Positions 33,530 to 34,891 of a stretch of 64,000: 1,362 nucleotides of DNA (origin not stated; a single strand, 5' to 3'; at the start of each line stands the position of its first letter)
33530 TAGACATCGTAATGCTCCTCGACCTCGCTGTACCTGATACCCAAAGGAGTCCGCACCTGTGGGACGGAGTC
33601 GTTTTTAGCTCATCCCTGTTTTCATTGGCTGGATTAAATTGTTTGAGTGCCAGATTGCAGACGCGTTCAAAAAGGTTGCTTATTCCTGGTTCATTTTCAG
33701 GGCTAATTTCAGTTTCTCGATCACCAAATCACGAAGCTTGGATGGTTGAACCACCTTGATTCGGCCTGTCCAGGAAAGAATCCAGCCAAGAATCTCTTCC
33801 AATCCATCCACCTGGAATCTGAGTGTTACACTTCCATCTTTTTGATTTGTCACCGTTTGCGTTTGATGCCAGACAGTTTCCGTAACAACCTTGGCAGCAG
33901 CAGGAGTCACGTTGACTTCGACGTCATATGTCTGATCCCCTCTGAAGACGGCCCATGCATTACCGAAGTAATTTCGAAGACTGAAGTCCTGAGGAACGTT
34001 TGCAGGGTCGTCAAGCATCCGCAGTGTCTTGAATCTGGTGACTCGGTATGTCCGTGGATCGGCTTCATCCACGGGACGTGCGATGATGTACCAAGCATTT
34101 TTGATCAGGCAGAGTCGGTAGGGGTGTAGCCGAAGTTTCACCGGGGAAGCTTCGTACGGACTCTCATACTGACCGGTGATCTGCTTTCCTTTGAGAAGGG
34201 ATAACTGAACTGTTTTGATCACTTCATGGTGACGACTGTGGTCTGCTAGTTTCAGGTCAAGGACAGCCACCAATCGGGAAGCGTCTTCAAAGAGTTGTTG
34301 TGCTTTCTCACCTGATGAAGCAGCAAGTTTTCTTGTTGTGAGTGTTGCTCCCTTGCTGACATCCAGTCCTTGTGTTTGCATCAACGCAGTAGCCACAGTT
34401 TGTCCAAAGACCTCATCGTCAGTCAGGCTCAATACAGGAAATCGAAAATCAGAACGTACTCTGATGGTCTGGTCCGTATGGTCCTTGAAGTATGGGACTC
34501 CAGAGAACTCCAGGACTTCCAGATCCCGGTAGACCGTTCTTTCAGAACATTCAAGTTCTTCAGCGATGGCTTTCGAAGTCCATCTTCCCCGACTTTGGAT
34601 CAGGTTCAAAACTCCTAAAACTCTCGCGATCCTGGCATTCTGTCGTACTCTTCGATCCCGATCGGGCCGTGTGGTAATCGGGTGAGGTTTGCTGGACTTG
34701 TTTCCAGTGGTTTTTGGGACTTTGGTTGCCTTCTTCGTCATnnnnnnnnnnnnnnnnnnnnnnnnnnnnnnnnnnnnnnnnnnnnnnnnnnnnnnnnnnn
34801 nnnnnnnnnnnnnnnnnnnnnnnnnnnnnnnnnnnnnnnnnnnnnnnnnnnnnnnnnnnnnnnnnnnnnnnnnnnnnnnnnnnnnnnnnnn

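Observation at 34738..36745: Truncated, apparently polymerase-dead DnaE-like gene coupled to a WYL regulator and a PD-(D/E)xK protein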

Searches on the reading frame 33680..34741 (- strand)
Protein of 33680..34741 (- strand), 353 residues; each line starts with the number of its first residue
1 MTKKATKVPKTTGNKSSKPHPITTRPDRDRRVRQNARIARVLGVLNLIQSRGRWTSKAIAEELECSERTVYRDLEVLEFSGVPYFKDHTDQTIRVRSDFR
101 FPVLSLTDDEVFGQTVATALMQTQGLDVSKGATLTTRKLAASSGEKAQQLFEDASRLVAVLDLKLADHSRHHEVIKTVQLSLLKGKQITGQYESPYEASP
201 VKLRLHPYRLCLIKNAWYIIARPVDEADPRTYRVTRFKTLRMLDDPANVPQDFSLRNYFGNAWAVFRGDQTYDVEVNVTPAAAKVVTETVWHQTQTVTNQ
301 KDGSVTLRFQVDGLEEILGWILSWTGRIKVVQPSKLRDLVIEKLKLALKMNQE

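Call 3: search_protein_families(library=pfam, proteins=[window:33680-34741:-], max_evalue=0.01)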
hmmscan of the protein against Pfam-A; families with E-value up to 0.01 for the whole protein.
window:33680-34741:- (353 aa): 9 families
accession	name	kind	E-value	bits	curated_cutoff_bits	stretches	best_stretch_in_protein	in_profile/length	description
PF25583.1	WCX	-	2.1e-17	63.7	23.9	1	271-347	2-75/76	WCX domain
PF13280.12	WYL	-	9.7e-14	51.6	21.8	1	173-242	1-70/70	WYL domain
PF08279.18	HTH_11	-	1.3e-09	38.2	25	1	47-83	9-45/55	HTH domain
PF19187.6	HTH_PafC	-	5.6e-06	26.6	32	1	37-96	2-59/115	PafC helix-turn-helix domain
PF12840.13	HTH_20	-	5.4e-05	23.5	27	1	40-78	8-43/51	Helix-turn-helix domain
PF21476.4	PF0610-like_N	-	0.00037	21.1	33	1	38-77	6-38/50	PF0610-like, N-terminal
PF13384.12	HTH_23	-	0.00059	20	24.6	1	37-72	3-36/50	Homeodomain-like domain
PF08220.18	HTH_DeoR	-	0.0033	17.6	21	1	44-82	5-43/57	DeoR-like helix-turn-helix domain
PF13551.12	HTH_29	-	0.01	16.4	28.1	0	42-72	3-31/64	Winged helix-turn helix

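Call 5: search_protein_families(library=padloc, proteins=[window:33680-34741:-], max_evalue=0.01)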
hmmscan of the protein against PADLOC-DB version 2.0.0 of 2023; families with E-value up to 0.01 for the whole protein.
window:33680-34741:- (353 aa): 6 families
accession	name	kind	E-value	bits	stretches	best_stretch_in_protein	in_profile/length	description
PDLC01652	WYL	-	3.5e-29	100.2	1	168-347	13-161/162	"CAS-I,CAS-II,CAS-III,CAS-IV,CAS-V,CAS-VI; associated_signaling"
PDLC01457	WYL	-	1.2e-27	95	1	37-335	2-228/229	"CAS-I,CAS-II,CAS-III,CAS-IV,CAS-V,CAS-VI; associated_signaling"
PDLC01766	Cas3c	-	2.5e-27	93.5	1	37-346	6-311/1009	-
PDLC01434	CasR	-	0.0023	15.8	1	43-81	132-169/191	"CAS-I,CAS-II,CAS-III,CAS-IV,CAS-V,CAS-VI; associated_signaling"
PDLC01879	CARF3--CARF_TM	-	0.0038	14.9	1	44-81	161-198/222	-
PDLC01268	CasR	-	0.0073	14.3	0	42-81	127-165/179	"CAS-I,CAS-II,CAS-III,CAS-IV,CAS-V,CAS-VI; associated_signaling"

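Call 6: search_protein_families(library=ncbifam, proteins=[window:33680-34741:-], max_evalue=0.01)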
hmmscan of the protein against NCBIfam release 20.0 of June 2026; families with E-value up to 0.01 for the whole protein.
window:33680-34741:- (353 aa): 4 families
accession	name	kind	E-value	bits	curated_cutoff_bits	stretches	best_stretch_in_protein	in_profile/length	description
NF041397.1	TranRegGlpR_Halo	equivalog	0.00044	20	300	1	44-78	10-44/253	HTH-type transcriptional regulator GlpR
NF053736.1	AcpB_EbpR_MafR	subfamily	0.00047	19.6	130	1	38-79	5-47/481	AcpB/EbpR/MafR family transcriptional regulator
TIGR01884.1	cas_HTH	subfamily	0.00091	18.7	60.2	1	42-79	145-182/202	CRISPR-associated CARF protein Csa3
NF007339.0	PRK09834.1-1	equivalog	0.0022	17.3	299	1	24-95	12-79/271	DNA-binding transcriptional regulator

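Call 7: search_protein_families(library=phrogs, proteins=[window:33680-34741:-], max_evalue=0.001)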
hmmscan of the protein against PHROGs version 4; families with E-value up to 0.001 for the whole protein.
window:33680-34741:- (353 aa): 2 families
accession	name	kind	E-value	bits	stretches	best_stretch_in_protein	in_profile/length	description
phrog_13105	-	unknown function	2.5e-16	61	1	37-252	3-224/239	-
phrog_1368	-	transcription regulation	0.00051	20.8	0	32-81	7-55/101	transcriptional regulator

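Call 96: search_solved_structures(query=window:33680-34741:-, max_evalue=0.01)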
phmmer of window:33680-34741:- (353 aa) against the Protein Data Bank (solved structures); distinct sequences matched with E-value up to 0.01: 8.
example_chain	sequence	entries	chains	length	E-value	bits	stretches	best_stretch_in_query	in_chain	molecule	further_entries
8tp8_A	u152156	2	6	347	4.3e-21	78.7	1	55-347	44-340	DeoR-family transcriptional regulator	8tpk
9pfq_Q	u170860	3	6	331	4.9e-21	78.5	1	58-347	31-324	WYL domain-containing protein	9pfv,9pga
9cu3_B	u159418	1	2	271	1.7e-20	76.7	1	106-347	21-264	WYL domain-containing protein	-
7u02_B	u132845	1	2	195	3.8e-19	72.3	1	207-347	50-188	WYL domain-containing protein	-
7tzv_A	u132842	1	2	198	3.9e-19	72.2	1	207-347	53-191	WYL domain-containing protein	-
7p5x_AY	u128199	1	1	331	1e-08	38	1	70-345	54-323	Transcriptional regulator-like protein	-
9fnd_X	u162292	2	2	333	1e-08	38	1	70-345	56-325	Transcriptional regulator-like protein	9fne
7p5x_AX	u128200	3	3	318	0.00096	21.6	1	36-348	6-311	PafC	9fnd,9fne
